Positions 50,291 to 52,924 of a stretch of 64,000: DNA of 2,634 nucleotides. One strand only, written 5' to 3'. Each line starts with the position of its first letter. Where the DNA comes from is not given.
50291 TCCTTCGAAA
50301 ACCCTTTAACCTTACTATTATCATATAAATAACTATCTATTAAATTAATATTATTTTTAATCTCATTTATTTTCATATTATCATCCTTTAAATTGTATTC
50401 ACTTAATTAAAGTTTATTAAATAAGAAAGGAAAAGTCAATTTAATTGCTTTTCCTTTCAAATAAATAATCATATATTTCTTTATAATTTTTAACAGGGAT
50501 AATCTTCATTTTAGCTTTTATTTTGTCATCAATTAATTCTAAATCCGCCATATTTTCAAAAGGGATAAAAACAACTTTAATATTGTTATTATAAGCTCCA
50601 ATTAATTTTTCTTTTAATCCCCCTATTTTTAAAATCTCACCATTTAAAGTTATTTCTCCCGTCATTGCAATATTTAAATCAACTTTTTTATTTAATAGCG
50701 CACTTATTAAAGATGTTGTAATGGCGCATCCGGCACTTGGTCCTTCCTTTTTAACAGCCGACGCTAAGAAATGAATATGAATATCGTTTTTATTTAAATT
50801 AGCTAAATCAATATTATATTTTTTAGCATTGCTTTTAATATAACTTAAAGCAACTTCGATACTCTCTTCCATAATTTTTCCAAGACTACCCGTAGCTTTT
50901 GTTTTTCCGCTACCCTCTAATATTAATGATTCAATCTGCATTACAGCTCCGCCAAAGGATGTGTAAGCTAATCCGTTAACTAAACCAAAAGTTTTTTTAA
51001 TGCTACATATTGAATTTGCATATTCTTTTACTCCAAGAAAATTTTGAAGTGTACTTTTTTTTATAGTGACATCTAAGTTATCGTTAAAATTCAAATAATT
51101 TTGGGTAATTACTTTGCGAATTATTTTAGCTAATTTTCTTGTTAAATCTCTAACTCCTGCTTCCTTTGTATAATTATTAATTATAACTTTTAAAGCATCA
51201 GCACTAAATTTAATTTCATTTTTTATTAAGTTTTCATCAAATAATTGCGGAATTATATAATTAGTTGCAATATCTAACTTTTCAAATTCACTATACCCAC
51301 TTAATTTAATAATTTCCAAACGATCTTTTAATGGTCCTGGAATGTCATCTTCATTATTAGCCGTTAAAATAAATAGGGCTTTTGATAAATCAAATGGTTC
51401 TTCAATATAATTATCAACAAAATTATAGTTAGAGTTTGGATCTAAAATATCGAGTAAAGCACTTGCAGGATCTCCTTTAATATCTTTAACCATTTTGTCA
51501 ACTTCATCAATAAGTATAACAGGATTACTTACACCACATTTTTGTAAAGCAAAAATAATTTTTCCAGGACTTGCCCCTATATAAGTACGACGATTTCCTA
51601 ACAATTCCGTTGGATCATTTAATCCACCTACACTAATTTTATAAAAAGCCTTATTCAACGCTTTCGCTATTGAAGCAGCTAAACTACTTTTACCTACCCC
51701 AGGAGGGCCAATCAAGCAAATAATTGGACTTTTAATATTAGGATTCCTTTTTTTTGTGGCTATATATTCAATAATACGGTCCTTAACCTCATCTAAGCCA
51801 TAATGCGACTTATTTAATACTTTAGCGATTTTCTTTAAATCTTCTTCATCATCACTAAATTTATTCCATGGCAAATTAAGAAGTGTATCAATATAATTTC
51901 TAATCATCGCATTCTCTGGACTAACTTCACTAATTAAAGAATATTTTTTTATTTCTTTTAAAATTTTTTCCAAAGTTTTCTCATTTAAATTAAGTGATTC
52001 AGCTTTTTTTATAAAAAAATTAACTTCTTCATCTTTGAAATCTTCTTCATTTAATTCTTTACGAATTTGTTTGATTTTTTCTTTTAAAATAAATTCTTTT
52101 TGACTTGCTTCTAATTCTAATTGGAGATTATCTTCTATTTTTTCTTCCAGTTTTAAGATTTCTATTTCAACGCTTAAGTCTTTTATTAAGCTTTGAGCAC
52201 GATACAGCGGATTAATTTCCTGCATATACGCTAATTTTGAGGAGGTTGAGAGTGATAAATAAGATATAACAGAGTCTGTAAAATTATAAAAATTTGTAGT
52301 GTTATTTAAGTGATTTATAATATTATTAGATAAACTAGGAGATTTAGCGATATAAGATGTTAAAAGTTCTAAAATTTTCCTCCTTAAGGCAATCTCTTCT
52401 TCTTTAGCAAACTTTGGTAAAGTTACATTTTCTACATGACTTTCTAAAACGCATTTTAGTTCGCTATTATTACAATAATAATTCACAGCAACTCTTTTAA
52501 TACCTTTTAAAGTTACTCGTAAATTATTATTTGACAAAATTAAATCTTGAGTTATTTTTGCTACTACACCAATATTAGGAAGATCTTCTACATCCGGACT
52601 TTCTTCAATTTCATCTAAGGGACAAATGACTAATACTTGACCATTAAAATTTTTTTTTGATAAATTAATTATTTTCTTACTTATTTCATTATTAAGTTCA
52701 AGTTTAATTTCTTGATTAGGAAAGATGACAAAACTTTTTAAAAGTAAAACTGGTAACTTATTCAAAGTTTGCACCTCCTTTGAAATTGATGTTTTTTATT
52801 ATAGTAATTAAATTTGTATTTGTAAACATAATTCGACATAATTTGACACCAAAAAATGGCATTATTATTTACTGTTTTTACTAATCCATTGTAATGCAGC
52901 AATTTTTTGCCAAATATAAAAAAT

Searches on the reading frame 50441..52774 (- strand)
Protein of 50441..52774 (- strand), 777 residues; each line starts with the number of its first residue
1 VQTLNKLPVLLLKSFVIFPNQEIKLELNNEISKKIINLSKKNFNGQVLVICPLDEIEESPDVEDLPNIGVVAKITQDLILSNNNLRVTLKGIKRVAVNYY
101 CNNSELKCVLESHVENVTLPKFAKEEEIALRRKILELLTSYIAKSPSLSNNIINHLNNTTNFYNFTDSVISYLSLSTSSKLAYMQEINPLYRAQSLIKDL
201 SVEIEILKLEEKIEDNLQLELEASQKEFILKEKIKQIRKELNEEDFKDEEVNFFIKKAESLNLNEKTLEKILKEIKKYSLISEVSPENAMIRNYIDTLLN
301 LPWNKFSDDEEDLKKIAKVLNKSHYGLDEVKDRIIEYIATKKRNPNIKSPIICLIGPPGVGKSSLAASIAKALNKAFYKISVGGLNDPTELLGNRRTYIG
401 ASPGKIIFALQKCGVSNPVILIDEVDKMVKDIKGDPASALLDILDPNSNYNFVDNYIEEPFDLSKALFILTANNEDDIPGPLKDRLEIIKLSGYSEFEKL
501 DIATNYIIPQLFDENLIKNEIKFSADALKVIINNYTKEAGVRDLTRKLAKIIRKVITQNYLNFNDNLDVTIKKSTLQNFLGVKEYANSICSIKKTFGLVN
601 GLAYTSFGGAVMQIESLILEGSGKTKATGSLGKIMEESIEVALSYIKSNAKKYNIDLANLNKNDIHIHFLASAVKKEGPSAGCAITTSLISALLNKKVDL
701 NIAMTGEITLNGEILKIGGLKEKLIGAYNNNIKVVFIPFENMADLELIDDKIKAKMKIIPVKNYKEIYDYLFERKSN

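Call 78: search_protein_families(library=pfam, proteins=[window:50441-52774:-], max_evalue=0.01)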
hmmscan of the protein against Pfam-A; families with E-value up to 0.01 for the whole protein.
window:50441-52774:- (777 aa): 21 families
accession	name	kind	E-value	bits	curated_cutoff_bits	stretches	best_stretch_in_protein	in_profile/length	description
PF05362.19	Lon_C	-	4.3e-67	226.1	21.1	1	571-772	2-203/205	Lon protease (S16) C-terminal proteolytic domain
PF02190.22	LON_substr_bdg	-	6e-23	82.2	28.7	1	6-198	1-196/200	ATP-dependent protease La (LON) substrate-binding domain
PF00004.35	AAA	-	1.3e-21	77.8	21.2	1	352-489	1-126/131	ATPase family associated with various cellular activities (AAA)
PF22667.2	Lon_lid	-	5.7e-16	58.4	27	1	515-558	4-47/57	Lon protease AAA+ ATPase lid domain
PF07728.20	AAA_5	-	1.7e-07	31.7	22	1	352-484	2-137/139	AAA domain (dynein-related subfamily)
PF08298.17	AAA_PrkA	-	2e-07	30.8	25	1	319-385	56-122/358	PrkA AAA domain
PF13541.12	ChlI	-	8.9e-07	29.3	27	1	636-741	23-121/121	Subunit ChlI of Mg-chelatase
PF13401.12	AAA_22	-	5e-06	27.3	27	1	351-443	7-107/130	AAA domain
PF07724.20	AAA_2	-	0.00013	22.5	27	1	352-475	6-126/166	AAA domain (Cdc48 subfamily)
PF05496.18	RuvB_N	-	0.00016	21.9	27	1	324-391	9-75/159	Holliday junction DNA helicase RuvB P-loop domain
PF13191.12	AAA_16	-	0.0002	22.4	32.6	1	350-376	25-51/167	AAA ATPase domain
PF00910.28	RNA_helicase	-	0.00028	21.7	21.5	1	352-431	1-64/105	RNA helicase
PF00493.29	MCM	-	0.00047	19.8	23.3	1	305-429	7-134/224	MCM P-loop domain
PF03193.22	RsgA_GTPase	-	0.00052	20.3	30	1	308-381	67-138/174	RsgA GTPase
PF07726.17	AAA_3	-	0.0012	19.2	27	1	354-446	4-88/131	ATPase family associated with various cellular activities (AAA)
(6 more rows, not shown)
